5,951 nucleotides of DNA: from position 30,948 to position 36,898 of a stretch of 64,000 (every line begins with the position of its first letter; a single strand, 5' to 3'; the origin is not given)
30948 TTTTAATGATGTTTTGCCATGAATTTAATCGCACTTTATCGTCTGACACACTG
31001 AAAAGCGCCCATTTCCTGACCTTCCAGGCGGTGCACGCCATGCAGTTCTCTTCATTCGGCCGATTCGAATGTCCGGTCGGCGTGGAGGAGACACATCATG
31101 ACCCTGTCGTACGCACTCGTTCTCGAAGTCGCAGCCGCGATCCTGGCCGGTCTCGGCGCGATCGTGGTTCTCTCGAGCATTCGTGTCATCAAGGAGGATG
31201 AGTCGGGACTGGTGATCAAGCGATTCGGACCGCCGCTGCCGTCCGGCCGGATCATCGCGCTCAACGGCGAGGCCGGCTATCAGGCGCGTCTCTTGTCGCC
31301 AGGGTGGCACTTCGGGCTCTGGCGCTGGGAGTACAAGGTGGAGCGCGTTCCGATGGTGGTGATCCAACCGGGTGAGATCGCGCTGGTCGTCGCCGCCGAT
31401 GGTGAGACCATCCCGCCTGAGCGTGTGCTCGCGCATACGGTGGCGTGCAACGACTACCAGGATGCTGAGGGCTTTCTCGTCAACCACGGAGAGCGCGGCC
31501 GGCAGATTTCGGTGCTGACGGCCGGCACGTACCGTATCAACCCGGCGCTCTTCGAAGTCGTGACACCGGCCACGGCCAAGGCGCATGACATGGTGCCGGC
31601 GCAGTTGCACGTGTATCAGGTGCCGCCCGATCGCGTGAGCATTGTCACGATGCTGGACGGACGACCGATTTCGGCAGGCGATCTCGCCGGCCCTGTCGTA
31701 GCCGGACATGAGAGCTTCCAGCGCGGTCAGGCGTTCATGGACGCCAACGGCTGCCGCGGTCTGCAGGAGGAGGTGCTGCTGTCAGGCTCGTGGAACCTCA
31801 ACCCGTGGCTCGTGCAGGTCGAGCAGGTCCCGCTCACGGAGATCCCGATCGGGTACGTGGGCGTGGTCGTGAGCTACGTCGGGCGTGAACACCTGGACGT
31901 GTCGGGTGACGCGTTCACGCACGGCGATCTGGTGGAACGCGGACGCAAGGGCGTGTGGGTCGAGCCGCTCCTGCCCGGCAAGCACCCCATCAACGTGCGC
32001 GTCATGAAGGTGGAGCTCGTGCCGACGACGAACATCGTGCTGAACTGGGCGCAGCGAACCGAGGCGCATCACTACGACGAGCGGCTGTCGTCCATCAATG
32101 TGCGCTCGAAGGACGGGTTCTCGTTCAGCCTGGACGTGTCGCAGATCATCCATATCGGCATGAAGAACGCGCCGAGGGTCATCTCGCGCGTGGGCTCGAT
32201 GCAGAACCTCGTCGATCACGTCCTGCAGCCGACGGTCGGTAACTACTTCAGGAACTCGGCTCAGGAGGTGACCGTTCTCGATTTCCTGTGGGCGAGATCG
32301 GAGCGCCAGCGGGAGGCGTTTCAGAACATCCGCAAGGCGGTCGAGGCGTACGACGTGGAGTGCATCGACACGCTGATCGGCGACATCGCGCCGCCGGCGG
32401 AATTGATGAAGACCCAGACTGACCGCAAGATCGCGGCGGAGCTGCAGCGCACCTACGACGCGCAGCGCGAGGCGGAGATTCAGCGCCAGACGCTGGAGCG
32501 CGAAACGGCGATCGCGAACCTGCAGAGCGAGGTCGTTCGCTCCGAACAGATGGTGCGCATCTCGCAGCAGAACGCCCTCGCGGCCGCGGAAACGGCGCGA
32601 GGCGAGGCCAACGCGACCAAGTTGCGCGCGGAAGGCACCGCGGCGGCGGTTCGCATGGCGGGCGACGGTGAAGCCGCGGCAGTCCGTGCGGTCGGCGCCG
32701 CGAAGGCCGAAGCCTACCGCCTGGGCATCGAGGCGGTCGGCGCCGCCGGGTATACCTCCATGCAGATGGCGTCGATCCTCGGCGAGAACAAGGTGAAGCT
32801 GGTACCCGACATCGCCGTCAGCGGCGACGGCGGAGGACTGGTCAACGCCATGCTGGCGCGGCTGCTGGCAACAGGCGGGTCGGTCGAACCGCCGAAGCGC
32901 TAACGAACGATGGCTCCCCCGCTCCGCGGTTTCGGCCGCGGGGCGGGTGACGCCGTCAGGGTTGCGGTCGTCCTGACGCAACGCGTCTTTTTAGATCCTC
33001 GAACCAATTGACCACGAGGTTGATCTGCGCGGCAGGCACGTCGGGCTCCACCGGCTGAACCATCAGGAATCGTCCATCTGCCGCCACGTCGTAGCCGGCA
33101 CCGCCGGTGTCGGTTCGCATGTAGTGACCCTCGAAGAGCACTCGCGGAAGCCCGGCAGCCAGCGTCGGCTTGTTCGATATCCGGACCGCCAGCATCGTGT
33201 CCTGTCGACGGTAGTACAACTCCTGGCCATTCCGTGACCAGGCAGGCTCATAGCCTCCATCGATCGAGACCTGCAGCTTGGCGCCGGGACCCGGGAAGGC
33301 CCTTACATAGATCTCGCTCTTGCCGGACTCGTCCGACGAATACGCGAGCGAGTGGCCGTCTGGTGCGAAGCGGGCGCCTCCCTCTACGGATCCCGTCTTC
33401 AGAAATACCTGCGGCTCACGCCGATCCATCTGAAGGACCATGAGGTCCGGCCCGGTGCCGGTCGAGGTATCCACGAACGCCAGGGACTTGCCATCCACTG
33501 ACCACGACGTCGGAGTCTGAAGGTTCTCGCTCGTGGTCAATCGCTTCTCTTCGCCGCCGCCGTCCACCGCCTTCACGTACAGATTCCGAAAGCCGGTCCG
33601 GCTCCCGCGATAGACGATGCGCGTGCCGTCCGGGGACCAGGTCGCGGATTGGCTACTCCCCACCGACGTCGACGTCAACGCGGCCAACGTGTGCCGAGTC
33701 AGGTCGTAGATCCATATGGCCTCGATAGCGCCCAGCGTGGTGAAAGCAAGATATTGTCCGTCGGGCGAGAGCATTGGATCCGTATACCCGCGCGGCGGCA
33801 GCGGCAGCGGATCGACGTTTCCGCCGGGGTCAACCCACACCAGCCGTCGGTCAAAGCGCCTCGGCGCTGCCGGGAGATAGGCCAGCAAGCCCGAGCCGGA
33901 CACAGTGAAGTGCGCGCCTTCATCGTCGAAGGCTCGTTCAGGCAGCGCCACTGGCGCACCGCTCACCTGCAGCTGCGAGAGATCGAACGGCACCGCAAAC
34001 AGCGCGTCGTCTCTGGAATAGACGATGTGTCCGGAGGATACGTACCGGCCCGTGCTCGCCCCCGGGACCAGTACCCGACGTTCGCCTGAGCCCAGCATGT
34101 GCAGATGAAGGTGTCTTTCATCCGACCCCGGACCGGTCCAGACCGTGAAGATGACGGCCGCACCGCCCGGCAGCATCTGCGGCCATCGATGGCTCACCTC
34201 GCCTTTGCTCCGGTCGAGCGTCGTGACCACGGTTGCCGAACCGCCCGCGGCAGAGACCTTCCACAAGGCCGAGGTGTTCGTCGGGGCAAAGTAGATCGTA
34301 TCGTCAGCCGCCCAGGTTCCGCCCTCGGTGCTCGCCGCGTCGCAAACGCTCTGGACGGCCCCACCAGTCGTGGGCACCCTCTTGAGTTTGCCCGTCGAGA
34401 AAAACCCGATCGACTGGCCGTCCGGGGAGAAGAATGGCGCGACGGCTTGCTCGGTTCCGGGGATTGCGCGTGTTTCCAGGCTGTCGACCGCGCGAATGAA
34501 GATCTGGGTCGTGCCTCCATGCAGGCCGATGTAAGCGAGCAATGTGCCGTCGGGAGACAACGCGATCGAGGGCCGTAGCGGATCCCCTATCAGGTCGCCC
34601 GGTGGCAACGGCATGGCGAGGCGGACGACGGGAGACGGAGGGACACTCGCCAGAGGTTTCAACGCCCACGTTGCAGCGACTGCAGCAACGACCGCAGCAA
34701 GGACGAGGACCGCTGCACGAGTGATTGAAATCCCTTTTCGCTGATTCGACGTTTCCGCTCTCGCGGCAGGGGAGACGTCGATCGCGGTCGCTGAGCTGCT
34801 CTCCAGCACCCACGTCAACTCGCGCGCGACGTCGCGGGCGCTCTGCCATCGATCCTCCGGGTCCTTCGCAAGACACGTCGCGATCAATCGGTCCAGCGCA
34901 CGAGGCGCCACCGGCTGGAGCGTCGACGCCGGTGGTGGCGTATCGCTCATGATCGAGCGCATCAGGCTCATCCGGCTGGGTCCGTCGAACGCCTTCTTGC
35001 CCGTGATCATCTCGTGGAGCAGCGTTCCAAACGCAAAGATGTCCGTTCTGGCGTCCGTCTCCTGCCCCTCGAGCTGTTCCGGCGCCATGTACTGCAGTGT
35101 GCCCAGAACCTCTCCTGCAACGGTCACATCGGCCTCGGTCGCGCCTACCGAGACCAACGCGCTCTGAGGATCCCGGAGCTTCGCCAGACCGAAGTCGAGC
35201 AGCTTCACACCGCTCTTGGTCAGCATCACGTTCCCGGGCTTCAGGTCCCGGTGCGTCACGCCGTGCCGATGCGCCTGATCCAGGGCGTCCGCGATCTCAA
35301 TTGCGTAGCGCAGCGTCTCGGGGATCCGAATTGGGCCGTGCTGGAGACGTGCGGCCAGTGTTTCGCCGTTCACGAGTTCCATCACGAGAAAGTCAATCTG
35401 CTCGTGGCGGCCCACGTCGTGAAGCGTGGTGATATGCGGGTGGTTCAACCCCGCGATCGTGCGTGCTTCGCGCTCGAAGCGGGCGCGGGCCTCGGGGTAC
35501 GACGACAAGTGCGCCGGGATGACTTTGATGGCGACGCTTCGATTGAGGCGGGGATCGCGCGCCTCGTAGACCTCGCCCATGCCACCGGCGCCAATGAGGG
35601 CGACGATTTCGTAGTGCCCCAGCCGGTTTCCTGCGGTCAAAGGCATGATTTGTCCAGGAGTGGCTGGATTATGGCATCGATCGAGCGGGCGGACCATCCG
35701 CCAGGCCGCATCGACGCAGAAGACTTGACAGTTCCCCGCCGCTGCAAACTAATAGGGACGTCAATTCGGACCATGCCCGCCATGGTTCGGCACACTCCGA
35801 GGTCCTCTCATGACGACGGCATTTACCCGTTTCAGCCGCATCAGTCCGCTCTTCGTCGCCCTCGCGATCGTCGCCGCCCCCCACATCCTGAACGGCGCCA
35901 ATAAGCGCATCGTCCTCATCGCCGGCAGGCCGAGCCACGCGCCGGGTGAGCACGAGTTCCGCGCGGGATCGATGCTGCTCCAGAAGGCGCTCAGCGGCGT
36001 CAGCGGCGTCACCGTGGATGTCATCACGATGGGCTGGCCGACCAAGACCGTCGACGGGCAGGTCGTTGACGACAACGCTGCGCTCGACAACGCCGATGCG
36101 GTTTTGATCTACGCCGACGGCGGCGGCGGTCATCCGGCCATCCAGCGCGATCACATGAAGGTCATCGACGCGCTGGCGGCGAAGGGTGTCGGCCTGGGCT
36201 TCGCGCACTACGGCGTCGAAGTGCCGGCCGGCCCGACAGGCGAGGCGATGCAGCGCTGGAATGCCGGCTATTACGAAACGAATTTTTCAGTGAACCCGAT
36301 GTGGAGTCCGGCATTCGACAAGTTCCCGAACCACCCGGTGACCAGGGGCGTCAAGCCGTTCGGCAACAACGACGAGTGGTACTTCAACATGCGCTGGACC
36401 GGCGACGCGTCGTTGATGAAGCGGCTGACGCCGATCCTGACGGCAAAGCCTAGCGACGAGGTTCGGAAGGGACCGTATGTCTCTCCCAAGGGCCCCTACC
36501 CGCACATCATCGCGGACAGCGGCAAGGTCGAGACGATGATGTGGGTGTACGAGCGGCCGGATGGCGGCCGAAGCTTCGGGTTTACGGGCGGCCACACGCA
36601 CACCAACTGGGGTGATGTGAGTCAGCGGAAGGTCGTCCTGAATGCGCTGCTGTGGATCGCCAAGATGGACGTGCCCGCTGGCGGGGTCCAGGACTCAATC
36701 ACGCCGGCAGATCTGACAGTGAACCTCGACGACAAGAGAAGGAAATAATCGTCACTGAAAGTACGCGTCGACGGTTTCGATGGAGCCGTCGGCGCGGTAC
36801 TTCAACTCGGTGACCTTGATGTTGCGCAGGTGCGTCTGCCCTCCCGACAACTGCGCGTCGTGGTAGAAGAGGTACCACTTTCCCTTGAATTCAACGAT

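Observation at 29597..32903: Sigma-54 enhancer-binding protein divergently paired with a flotillin gene carrying a -24/-12 promoter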

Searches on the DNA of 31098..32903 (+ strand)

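Call 50: search_rna_families(sources=[L070, L065], threshold=gathering)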
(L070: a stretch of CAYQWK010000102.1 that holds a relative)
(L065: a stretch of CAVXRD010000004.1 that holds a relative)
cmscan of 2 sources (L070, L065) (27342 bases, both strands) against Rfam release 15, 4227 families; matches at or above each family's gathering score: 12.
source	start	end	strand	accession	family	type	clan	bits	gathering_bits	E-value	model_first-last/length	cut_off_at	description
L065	5648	5805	+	RF00379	c-di-AMP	Cis-reg; riboswitch;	-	63.6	38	8.7e-13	1-134/134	no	c-di-AMP riboswitch aptamer (ydaO/yuaA leader)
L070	3340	3412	-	RF00005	tRNA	Gene; tRNA;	CL00001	61.7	29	2.5e-11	1-71/71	no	tRNA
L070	875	948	-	RF00005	tRNA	Gene; tRNA;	CL00001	58.6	29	1.8e-10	1-71/71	no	tRNA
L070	3146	3217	-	RF00005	tRNA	Gene; tRNA;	CL00001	54.6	29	2.3e-09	1-71/71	no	tRNA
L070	13316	13388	-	RF00005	tRNA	Gene; tRNA;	CL00001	54.1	29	3.2e-09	1-71/71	no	tRNA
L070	5618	5785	+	RF00379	c-di-AMP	Cis-reg; riboswitch;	-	53.5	38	5.6e-10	1-134/134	no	c-di-AMP riboswitch aptamer (ydaO/yuaA leader)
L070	8833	8891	-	RF00005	tRNA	Gene; tRNA;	CL00001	50.9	29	2.5e-08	7-64/71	no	tRNA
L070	2985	3058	-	RF00005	tRNA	Gene; tRNA;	CL00001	50.6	29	3e-08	1-71/71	no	tRNA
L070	13562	13635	-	RF00005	tRNA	Gene; tRNA;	CL00001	50.5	29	3.1e-08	1-71/71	no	tRNA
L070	13073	13145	-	RF00005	tRNA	Gene; tRNA;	CL00001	48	29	1.5e-07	1-71/71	no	tRNA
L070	13235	13306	-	RF00005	tRNA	Gene; tRNA;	CL00001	47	29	2.9e-07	1-71/71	no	tRNA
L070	12139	12211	-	RF00005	tRNA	Gene; tRNA;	CL00001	35.8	29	0.00036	1-71/71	no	tRNA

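Call 51: search_rna_families(sources=[L060, L063, L067, L069, L078, L055, L071, L072, L073, L076], threshold=gathering)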
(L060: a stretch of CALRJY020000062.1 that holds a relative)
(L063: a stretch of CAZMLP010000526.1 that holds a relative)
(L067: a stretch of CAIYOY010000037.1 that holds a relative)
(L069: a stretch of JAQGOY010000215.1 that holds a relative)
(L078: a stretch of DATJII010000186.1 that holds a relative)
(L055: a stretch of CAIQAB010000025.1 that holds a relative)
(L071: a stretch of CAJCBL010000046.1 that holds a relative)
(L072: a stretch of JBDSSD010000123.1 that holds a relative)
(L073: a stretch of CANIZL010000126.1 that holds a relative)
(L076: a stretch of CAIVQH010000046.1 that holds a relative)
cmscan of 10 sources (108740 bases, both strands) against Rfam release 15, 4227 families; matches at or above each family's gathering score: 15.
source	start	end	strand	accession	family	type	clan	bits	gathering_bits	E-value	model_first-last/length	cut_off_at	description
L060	10711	11150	-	RF02032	GOLLD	Gene;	-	161.9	150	2.5e-43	1-416/416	no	Giant, ornate, lake- and Lactobacillales-derived (GOLLD) RNA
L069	2831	2988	+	RF00379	c-di-AMP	Cis-reg; riboswitch;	-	62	38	9.7e-12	1-134/134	no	c-di-AMP riboswitch aptamer (ydaO/yuaA leader)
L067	5651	5817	+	RF00379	c-di-AMP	Cis-reg; riboswitch;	-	60.9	38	2e-11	1-134/134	no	c-di-AMP riboswitch aptamer (ydaO/yuaA leader)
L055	5533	5705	+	RF00379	c-di-AMP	Cis-reg; riboswitch;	-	57.1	38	2.3e-10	1-134/134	no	c-di-AMP riboswitch aptamer (ydaO/yuaA leader)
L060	3240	3407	+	RF00379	c-di-AMP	Cis-reg; riboswitch;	-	56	38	4.6e-10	1-134/134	no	c-di-AMP riboswitch aptamer (ydaO/yuaA leader)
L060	3073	3146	-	RF00005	tRNA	Gene; tRNA;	CL00001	55.9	29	4e-09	1-71/71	no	tRNA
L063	3679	3848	+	RF00379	c-di-AMP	Cis-reg; riboswitch;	-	55.3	38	7.4e-10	1-134/134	no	c-di-AMP riboswitch aptamer (ydaO/yuaA leader)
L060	2619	2690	-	RF00005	tRNA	Gene; tRNA;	CL00001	55.1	29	6.6e-09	1-71/71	no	tRNA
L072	5530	5700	+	RF00379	c-di-AMP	Cis-reg; riboswitch;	-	53.6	38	2.2e-09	1-134/134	no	c-di-AMP riboswitch aptamer (ydaO/yuaA leader)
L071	2191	2360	+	RF00379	c-di-AMP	Cis-reg; riboswitch;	-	50.5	38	1.6e-08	1-134/134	no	c-di-AMP riboswitch aptamer (ydaO/yuaA leader)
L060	8851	8921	-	RF00005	tRNA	Gene; tRNA;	CL00001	50.2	29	1.5e-07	1-71/71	no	tRNA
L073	204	370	+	RF00379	c-di-AMP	Cis-reg; riboswitch;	-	50.1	38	2e-08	1-134/134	no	c-di-AMP riboswitch aptamer (ydaO/yuaA leader)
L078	5666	5835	+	RF00379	c-di-AMP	Cis-reg; riboswitch;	-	49.6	38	2.9e-08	1-134/134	no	c-di-AMP riboswitch aptamer (ydaO/yuaA leader)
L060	5394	5466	-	RF00005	tRNA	Gene; tRNA;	CL00001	47.4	29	8.9e-07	1-71/71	no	tRNA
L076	5344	5511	+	RF00379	c-di-AMP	Cis-reg; riboswitch;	-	47.3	38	1.2e-07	1-134/134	no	c-di-AMP riboswitch aptamer (ydaO/yuaA leader)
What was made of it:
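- On c-di-AMP riboswitch-controlled gene: Present in 12 of 12 Verrucomicrobia-type ortholog loci (calls 50, 51).
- Closest known: c-di-AMP. Same: Orthologs of this SPFH gene in 12 Verrucomicrobia-type loci are preceded by this riboswitch (calls 50, 51).
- Regulated nature of the gene family: a c-di-AMP riboswitch precedes the ortholog in 12 of 12 loci tested (calls 50, 51).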

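Call 76: search_rna_families(sources=[L052, L053, L054, L056, L057, L058, L059, L061, L062, L064, L066, L068], threshold=gathering)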
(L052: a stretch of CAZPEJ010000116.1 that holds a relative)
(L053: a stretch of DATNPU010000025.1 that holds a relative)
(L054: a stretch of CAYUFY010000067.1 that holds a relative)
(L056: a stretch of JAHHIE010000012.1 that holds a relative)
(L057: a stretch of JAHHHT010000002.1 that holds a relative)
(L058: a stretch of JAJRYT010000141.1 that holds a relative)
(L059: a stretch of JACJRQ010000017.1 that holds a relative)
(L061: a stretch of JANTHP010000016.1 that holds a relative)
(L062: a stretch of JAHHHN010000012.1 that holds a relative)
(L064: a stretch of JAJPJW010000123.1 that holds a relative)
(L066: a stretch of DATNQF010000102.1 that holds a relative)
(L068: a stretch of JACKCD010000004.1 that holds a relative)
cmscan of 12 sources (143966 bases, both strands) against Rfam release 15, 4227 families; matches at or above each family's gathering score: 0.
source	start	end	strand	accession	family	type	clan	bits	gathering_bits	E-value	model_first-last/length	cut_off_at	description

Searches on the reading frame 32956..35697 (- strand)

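Call 3: search_protein_families(library=pfam, proteins=[window:32956-35697:-], max_evalue=0.01)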
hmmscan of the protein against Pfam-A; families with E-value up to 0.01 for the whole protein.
window:32956-35697:- (913 aa): 10 families
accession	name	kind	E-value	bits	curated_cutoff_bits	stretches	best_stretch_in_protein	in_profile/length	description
PF00069.31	Pkinase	-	1.1e-46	159.9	31.7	1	29-285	1-253/263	Protein kinase domain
PF07714.23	PK_Tyr_Ser-Thr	-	5.7e-33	114.8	23.1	1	32-285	4-250/258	Protein tyrosine and serine/threonine kinase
PF07676.18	PD40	-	3e-28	97.6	20.9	3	772-798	11-38/38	WD40-like Beta Propeller Repeat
PF01636.29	APH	-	1.6e-07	31.8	23.2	1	125-182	147-207/239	Phosphotransferase enzyme family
PF00930.27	DPPIV_N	-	4.3e-07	29.4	22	1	659-724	23-82/354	Dipeptidyl peptidase IV (DPP IV) N-terminal region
PF03109.22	ABC1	-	5.6e-05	22.8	22.9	1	102-173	143-215/244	ABC1 atypical kinase-like domain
PF02897.21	Peptidase_S9_N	-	0.0016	17.7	24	0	772-834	127-191/414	Prolyl oligopeptidase, N-terminal beta-propeller domain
PF06293.20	Kdo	-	0.0045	16.9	21.3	1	68-177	52-174/207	Lipopolysaccharide kinase (Kdo/WaaP) family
PF01163.29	RIO1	-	0.0062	16.6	22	0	102-170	81-149/187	RIO domain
PF25174.1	Beta-prop_THOC3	-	0.0091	15.5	305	0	658-742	68-147/272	THOC3 beta-propeller domain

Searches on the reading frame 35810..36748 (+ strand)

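Call 67: search_protein_families(library=pfam, proteins=[window:35810-36748:+], max_evalue=0.001)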
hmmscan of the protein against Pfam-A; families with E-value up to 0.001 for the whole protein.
window:35810-36748:+ (312 aa): 1 family
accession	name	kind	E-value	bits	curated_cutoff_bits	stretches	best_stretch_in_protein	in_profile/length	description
PF06283.17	ThuA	-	1.9e-09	38.6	33.4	1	84-283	41-209/209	Trehalose utilisation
